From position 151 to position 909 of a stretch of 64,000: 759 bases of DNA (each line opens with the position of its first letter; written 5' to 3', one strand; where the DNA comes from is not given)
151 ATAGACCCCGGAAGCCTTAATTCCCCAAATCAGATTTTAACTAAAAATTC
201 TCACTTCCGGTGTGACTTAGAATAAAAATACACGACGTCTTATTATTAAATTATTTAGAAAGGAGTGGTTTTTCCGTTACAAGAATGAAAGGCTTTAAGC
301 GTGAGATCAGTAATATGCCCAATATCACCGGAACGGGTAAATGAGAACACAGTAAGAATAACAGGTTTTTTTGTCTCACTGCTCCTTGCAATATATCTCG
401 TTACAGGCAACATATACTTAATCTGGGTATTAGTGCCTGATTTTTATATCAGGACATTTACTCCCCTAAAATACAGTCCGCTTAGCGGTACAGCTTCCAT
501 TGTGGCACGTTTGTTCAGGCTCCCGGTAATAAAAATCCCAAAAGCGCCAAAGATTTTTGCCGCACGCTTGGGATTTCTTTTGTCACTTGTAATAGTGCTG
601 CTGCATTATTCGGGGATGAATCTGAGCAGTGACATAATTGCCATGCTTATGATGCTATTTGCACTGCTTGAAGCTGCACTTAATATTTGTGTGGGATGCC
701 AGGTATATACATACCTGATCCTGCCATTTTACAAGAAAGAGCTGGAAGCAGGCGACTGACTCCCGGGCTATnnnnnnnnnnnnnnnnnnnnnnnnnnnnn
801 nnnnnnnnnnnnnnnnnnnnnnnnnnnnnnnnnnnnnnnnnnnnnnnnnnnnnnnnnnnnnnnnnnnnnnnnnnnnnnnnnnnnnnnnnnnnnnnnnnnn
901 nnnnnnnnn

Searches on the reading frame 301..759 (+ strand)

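Call 14: search_protein_families(library=pfam, proteins=[window:301-759:+], max_evalue=0.1)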
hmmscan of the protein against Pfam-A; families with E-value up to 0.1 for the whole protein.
window:301-759:+ (152 aa): 1 family
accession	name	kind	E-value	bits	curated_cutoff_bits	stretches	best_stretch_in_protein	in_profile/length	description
PF14340.12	DUF4395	-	2.7e-27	96.1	24.5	1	13-139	1-128/130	Domain of unknown function (DUF4395)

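Call 15: search_protein_families(library=ncbifam, proteins=[window:301-759:+], max_evalue=0.1)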
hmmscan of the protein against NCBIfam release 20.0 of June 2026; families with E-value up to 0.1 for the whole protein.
window:301-759:+ (152 aa): 0 families
